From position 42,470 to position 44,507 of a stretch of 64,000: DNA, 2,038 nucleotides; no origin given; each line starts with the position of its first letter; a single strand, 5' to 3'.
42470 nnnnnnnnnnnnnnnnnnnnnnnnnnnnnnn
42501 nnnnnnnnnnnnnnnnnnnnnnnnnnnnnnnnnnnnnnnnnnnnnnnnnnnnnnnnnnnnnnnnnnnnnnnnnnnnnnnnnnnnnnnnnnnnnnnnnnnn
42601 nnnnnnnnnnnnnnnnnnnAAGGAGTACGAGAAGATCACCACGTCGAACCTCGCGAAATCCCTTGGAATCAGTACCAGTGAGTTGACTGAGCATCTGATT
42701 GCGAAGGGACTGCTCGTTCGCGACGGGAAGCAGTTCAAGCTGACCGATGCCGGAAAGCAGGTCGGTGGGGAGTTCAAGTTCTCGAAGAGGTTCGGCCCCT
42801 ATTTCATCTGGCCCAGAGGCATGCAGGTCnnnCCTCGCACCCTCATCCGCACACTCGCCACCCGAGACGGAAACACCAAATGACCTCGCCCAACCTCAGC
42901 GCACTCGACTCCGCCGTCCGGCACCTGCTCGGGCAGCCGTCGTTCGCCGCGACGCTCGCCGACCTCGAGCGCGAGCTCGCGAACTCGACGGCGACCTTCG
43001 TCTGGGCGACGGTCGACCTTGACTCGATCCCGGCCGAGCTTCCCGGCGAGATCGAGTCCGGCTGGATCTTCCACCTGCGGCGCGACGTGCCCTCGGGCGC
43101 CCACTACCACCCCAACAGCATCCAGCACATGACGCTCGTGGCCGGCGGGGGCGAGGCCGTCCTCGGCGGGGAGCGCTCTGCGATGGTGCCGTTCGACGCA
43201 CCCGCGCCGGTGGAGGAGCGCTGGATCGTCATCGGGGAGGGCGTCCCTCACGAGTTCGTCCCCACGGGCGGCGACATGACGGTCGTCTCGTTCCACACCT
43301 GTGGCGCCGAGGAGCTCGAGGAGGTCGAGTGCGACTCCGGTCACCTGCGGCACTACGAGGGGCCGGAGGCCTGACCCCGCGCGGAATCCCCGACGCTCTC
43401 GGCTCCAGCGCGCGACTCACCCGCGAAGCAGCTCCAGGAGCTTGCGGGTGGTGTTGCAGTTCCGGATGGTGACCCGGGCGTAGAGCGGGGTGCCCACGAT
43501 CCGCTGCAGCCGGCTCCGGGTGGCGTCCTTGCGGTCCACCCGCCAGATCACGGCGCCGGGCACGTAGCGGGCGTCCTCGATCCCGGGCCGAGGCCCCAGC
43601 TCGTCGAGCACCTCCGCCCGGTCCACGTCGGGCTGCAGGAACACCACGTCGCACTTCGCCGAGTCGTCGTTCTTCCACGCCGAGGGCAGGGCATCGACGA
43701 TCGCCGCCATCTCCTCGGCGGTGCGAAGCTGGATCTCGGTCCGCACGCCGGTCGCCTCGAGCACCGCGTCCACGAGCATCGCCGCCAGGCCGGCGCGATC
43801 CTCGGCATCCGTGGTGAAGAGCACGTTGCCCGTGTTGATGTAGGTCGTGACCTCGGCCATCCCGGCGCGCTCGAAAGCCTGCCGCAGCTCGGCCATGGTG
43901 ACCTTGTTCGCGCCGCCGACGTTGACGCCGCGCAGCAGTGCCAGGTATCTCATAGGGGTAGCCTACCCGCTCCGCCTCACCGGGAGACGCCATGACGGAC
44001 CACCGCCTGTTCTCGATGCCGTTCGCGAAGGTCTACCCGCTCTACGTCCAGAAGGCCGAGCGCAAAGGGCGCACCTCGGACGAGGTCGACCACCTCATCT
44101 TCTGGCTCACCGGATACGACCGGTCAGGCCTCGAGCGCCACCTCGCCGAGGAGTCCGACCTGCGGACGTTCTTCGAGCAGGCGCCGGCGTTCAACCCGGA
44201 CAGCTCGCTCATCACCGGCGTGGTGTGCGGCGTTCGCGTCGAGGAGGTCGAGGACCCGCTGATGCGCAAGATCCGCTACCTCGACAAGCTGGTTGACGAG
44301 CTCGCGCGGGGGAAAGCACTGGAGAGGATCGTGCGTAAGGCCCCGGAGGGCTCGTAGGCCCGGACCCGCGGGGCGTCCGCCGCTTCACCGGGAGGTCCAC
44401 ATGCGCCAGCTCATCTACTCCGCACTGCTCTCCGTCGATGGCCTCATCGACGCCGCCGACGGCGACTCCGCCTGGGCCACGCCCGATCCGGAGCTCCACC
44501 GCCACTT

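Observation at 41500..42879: Lower-GC two-gene islet: small membrane/coiled-coil protein plus a single-HKD PLD nuclease with a DNA-binding-like tail (candidate defence or toxin module)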

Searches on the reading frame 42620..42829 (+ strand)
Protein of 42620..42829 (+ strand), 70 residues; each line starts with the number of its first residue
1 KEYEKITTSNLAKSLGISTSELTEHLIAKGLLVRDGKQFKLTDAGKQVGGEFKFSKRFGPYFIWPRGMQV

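Call 69: search_protein_representatives(protein=window:42620-42829:+)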
Query: 70 residues. Proteins with E-value up to 0.001 (for the whole library): 366; up to 1e-10: 45; up to 1e-30: 0. The best 150 are listed.
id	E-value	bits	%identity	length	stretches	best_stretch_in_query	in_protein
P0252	1.0e-22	95.7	67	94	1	2-67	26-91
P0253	1.6e-21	91.8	55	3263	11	21-47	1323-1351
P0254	4.5e-19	84.1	59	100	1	1-70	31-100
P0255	1.6e-17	79.2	38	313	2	4-69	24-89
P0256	1.8e-17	79.1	51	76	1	2-69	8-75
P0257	2.4e-16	75.5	57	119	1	3-69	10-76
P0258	6.4e-16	74.2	40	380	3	2-65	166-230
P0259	6.2e-15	71.0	56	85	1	5-69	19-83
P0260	7.4e-15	70.8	59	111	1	4-68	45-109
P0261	9.4e-15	70.5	41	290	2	4-69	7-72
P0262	1.7e-14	69.7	60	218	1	3-68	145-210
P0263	2.3e-14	69.2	40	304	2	3-68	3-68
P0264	1.0e-13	67.2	50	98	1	3-67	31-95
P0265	1.7e-13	66.5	53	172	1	4-68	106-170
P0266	2.5e-13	66.0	58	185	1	2-67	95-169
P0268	5.0e-13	65.0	58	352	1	4-68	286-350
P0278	8.5e-12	61.1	47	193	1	5-68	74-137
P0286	2.5e-11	59.7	30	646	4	5-67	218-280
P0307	6.4e-10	55.2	49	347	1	2-68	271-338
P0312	8.0e-10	54.9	44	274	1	2-67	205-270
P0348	2.2e-08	50.3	40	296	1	2-68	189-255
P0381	1.9e-07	47.4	42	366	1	5-70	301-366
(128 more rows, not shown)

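Call 70: search_protein_families(library=pfam, proteins=[P0255, P0258, P0261, P0268, P0286, P0307, P0381, P0348, P0278, P0312], max_evalue=0.01)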
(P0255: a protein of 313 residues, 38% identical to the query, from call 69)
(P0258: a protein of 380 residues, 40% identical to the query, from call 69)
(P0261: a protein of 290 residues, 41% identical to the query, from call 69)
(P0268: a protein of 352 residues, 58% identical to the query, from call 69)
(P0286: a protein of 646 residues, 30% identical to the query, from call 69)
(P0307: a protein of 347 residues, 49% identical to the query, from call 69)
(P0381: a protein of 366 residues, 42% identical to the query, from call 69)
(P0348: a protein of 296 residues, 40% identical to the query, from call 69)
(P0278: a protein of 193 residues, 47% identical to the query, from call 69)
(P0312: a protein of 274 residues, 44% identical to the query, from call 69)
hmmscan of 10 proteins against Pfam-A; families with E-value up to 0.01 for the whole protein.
P0255 (313 aa): 4 families
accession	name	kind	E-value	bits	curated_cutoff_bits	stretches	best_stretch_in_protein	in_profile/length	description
PF03374.19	ANT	-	3.8e-08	34.1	25.3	0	102-154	22-76/108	Phage antirepressor protein KilAC domain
PF06969.22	HemN_C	-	9.3e-06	26.1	24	0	23-66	18-65/67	HemN C-terminal domain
PF13542.12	HTH_Tnp_ISL3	-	0.0088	15.9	27.4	0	105-125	28-48/51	Helix-turn-helix domain of transposase family ISL3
PF04760.21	IF2_N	-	0.0092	16.2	25.3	0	24-50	2-28/53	Translation initiation factor IF-2, N-terminal region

P0258 (380 aa): 4 families
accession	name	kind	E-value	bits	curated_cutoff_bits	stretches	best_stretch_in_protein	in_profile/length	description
PF13091.12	PLDc_2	-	7.1e-07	29.6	27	1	16-130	3-126/132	PLD-like domain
PF04760.21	IF2_N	-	0.00014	22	25.3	0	168-195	2-29/53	Translation initiation factor IF-2, N-terminal region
PF14947.12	HTH_45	-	0.0007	20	25.5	0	322-357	36-65/77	Winged helix-turn-helix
PF23589.2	WH_AprA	-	0.0022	18.9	27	0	255-281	40-65/94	AprA winged helix domain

P0261 (290 aa): 4 families
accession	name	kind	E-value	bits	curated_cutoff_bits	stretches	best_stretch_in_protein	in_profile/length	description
PF06969.22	HemN_C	-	0.00025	21.5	24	0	7-50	19-66/67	HemN C-terminal domain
PF03374.19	ANT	-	0.00032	21.4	25.3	0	83-122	21-62/108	Phage antirepressor protein KilAC domain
PF23589.2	WH_AprA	-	0.0017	19.3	27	0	71-127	10-66/94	AprA winged helix domain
PF25213.1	HVO_A0261_N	-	0.0038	17.5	35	0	106-128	48-70/86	HVO_A0261 N-terminal domain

P0268 (352 aa): 1 family
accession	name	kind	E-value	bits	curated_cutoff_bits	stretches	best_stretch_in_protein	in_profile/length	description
PF08378.17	NERD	-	1.9e-16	61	22.1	1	43-144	2-96/111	Nuclease-related domain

P0286 (646 aa): 6 families
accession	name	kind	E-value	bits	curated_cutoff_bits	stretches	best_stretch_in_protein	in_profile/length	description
PF14487.12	DarT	-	4e-19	69.6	22.5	1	432-589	2-174/201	ssDNA thymidine ADP-ribosyltransferase, DarT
PF03374.19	ANT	-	7.1e-13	49.3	25.3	1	108-145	21-60/108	Phage antirepressor protein KilAC domain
PF23589.2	WH_AprA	-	4.6e-10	40.4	27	0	220-260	26-66/94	AprA winged helix domain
PF25213.1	HVO_A0261_N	-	0.0008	19.7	35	0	115-151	29-68/86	HVO_A0261 N-terminal domain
PF00440.29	TetR_N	-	0.0033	17.6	24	0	26-46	17-37/47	Bacterial regulatory proteins, tetR family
PF14056.11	DUF4250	-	0.0036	17.7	27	0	112-136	22-46/55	Domain of unknown function (DUF4250)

P0307 (347 aa): 2 families
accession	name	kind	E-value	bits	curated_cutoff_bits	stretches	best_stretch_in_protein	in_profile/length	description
PF08378.17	NERD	-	2.4e-18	67.1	22.1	1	43-141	2-96/111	Nuclease-related domain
PF14947.12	HTH_45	-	0.0074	16.7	25.5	0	273-316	20-63/77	Winged helix-turn-helix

P0381 (366 aa): 1 family
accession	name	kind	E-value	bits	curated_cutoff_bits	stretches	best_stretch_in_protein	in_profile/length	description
PF08378.17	NERD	-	1.1e-18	68.2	22.1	1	42-165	1-109/111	Nuclease-related domain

P0348 (296 aa): 4 families
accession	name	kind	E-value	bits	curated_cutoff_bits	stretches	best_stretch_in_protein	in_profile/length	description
PF10881.14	DUF2726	-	2.7e-25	89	24.7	1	24-143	1-121/126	Protein of unknown function (DUF2726)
PF18741.7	MTES_1575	-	2.5e-06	27.9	38.2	1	63-134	7-78/96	REase_MTES_1575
PF04480.18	DUF559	-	6e-06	26.5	20.6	1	78-144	41-100/109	Protein of unknown function (DUF559)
PF01485.27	IBR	-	0.0084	16.6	24.3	0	257-287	18-49/65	IBR domain, a half RING-finger domain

P0278 (193 aa): 1 family
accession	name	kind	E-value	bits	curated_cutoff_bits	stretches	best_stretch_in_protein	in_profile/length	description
PF04408.29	HA2_N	-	0.00079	19.9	21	1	94-117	4-24/29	Helicase associated domain (HA2), winged-helix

P0312 (274 aa): 1 family
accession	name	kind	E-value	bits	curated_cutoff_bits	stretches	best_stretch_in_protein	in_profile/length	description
PF10881.14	DUF2726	-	2.1e-40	137.8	24.7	1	41-161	3-123/126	Protein of unknown function (DUF2726)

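Call 71: search_protein_families(library=padloc, proteins=[P0255, P0258, P0261, P0268, P0286, P0307, P0381, P0348, P0278, P0312], max_evalue=0.001)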
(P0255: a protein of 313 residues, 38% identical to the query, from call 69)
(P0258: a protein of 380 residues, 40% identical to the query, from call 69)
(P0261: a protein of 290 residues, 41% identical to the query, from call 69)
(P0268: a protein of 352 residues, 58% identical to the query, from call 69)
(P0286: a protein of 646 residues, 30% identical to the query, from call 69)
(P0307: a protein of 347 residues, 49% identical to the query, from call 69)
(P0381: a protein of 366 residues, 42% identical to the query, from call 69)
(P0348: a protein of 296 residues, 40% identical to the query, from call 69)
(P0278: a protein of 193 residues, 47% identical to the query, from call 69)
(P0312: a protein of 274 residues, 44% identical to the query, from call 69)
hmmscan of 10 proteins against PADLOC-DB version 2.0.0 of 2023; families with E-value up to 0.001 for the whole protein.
P0255 (313 aa): 1 family
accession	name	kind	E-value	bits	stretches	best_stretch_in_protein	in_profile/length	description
PDLC05067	PDC-S69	-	2e-77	258.7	1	24-312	4-287/289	-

P0258 (380 aa): 7 families
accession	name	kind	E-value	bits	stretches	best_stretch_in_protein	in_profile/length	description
PDLC05067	PDC-S69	-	3e-19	67.8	2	239-378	4-143/289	-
PDLC02614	DrmC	-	4.9e-09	34.2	1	10-127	22-143/153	DrmC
PDLC03922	MkoB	-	4.7e-07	27.5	1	5-57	307-358/610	-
PDLC02589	DrmC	-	5.3e-05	20.5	1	85-127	203-245/264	DrmC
PDLC02585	DrmC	-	9.7e-05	20.1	1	82-122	190-231/253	DrmC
PDLC02597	DrmC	-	0.0001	20.3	1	80-127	179-224/242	DrmC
PDLC02587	DrmC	-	0.00013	19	1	85-123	204-243/267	DrmC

P0261 (290 aa): 1 family
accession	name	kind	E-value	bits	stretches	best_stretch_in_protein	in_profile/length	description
PDLC05067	PDC-S69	-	5e-93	309.9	1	7-287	4-286/289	-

P0268 (352 aa): 1 family
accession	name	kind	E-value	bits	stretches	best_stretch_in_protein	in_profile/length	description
PDLC05067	PDC-S69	-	1.5e-11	42.5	1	287-350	5-68/289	-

P0286 (646 aa): 2 families
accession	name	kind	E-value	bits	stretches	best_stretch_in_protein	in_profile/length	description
PDLC05067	PDC-S69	-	1.4e-50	170.5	2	217-420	4-179/289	-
PDLC02991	DarT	-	9.1e-07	26.9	0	427-454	9-36/196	-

P0307 (347 aa): 1 family
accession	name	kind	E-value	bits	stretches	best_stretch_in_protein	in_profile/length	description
PDLC05067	PDC-S69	-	2.2e-11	42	1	273-342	4-72/289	-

P0381 (366 aa): 1 family
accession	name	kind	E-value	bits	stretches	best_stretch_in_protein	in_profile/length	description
PDLC05067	PDC-S69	-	4.2e-11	41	1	301-365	5-69/289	-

P0348 (296 aa): 1 family
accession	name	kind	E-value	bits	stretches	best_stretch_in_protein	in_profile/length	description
PDLC05067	PDC-S69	-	2.7e-10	38.4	1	192-282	5-93/289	-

P0278 (193 aa): 1 family
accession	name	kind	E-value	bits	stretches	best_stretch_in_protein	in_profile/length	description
PDLC05067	PDC-S69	-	5.4e-13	47.2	1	74-139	5-70/289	-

P0312 (274 aa): 1 family
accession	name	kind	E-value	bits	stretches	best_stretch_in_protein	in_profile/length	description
PDLC05067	PDC-S69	-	1.7e-12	45.6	1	207-271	4-68/289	-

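Call 81: predict_structure(alignment_id=A6)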
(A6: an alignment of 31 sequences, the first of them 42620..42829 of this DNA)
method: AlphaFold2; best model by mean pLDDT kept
length: 70 residues; sequences in the alignment: 31
mean_pLDDT: 90.5   pTM: 0.73
mean pLDDT of the five models: 90.5, 90.3, 89.9, 89.2, 88.3
residues with pLDDT >= 90: 55; 70-90: 12; 50-70: 1; < 50: 2
segments of 3 or more residues with pLDDT < 50: none
pLDDT, mean of each block of 10 residues (from residue 1): 80 93 95 93 94 92 88
secondary structure, 60 per line:
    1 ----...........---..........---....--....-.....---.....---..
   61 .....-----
elements in order: E5-7 H8-15 H19-28 E32-35 E38-41 H43-47 E51-55 E59-65

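Call 83: fold_search(model_id=the predicted structure, library=pdb)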
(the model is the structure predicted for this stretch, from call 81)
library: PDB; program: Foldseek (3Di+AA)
matches with E <= 10: 638; with E <= 0.001: 0
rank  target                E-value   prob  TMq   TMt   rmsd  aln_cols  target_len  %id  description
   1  2x4h_A                1.1e-01  0.95  0.39  0.22   4.1        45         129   29  Crystal Structure of the hypothetical protein SSo2273 from Sulfolobus solfataricus (released 2010-07-21)
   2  4aih_E                1.6e-01  0.80  0.36  0.21   4.7        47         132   32  Crystal structure of RovA from Yersinia in its free form (released 2012-09-12)
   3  2x4h_C                1.7e-01  0.90  0.38  0.22   4.1        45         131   29  Crystal Structure of the hypothetical protein SSo2273 from Sulfolobus solfataricus (released 2010-07-21)
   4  2x4h_B                1.7e-01  0.87  0.38  0.22   4.1        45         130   29  Crystal Structure of the hypothetical protein SSo2273 from Sulfolobus solfataricus (released 2010-07-21)
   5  2pex_B                2.2e-01  0.69  0.35  0.21   4.7        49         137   26  Structure of reduced C22S OhrR from Xanthamonas Campestris (released 2007-12-11)
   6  3eco_B                2.9e-01  0.84  0.42  0.24   4.9        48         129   29  Crystal structure of MepR, a transcription regulator of the Staphylococcus aureus multidrug efflux pump MepA (released 2009-02-10)
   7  5y2v_D                3.1e-01  0.35  0.30  0.10   4.8        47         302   26  Strcutrue of the full-length CcmR complexed with 2-OG from Synechocystis PCC6803 (released 2017-12-27)
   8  8bie_A                3.3e-01  0.57  0.34  0.10   5.3        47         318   26  O-Methyltransferase Plu4894 in complex with SAH (released 2023-03-08)
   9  2ia2_A                3.5e-01  0.47  0.34  0.13   5.6        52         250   21  The crystal structure of a putative transcriptional regulator RHA06195 from Rhodococcus sp. RHA1 (released 2006-10-10)
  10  7qiy_P                3.5e-01  0.23  0.32  0.31   7.3        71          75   20  Specific features and methylation sites of a plant ribosome. 40S head ribosomal subunit. (released 2022-06-15)
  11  6g1b_J                3.8e-01  0.54  0.33  0.10   3.3        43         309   28  Corynebacterium glutamicum OxyR, oxidized form (released 2018-12-05)
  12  5d8c_B                3.8e-01  0.41  0.34  0.20   6.2        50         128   28  Crystal structure of HiNmlR, a MerR family regulator lacking the sensor domain, bound to promoter DNA (released 2016-06-29)
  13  1hxd_A                3.8e-01  0.33  0.36  0.12   5.4        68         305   16  CRYSTAL STRUCTURE OF E. COLI BIOTIN REPRESSOR WITH BOUND BIOTIN (released 2001-05-30)
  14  1s3j_A                4.0e-01  0.51  0.34  0.21   4.9        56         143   21  X-ray crystal structure of YusO protein from Bacillus subtilis (released 2004-04-13)
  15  8bic_B                4.0e-01  0.47  0.33  0.09   5.9        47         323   30  O-Methyltransferase Plu4891 in complex with SAH (released 2023-03-08)
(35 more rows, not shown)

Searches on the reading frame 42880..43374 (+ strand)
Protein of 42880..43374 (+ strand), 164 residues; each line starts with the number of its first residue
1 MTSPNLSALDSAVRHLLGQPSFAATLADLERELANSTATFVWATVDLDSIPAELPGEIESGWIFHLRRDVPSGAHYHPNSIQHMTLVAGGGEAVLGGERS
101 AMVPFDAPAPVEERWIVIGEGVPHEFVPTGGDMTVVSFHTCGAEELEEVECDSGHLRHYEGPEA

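Call 4: search_protein_families(library=pfam, proteins=[window:42880-43374:+], max_evalue=1)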
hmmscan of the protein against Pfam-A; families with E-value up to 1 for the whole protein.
window:42880-43374:+ (164 aa): 0 families

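Call 47: list_cluster_members(proteins=[P0001, P0121, window:42880-43371:+])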
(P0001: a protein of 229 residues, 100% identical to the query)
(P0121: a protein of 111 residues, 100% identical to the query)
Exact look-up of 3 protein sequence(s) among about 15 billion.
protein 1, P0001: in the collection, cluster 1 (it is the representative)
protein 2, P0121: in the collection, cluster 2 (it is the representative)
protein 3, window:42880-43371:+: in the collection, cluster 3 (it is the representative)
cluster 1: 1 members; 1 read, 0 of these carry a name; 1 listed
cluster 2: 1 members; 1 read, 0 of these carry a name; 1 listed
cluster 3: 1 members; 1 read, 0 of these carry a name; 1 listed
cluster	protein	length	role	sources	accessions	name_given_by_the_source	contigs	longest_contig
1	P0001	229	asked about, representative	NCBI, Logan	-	-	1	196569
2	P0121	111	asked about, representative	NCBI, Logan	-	-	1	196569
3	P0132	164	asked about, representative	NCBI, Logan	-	-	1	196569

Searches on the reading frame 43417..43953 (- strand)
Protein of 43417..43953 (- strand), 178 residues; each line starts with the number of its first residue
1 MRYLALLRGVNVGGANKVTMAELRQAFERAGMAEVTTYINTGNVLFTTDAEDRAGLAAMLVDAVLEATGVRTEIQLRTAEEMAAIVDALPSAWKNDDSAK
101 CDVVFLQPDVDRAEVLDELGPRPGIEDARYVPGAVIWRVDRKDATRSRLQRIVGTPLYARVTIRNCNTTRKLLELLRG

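Call 4: search_protein_families(library=pfam, proteins=[window:43417-43953:-], max_evalue=1)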
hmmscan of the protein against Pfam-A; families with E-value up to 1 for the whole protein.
window:43417-43953:- (178 aa): 1 family
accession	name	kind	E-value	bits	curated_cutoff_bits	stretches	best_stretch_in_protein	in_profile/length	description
PF08002.16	DUF1697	-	1.4e-38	132.8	24.4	1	1-137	1-137/137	Protein of unknown function (DUF1697)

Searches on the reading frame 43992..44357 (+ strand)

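Call 4: search_protein_families(library=pfam, proteins=[window:43992-44357:+], max_evalue=1)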
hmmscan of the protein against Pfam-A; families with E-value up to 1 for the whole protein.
window:43992-44357:+ (121 aa): 1 family
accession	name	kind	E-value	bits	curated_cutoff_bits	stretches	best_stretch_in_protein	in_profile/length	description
PF09966.14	DUF2200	-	1.7e-50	170.3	22.8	1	5-115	1-111/111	Uncharacterized protein conserved in bacteria (DUF2200)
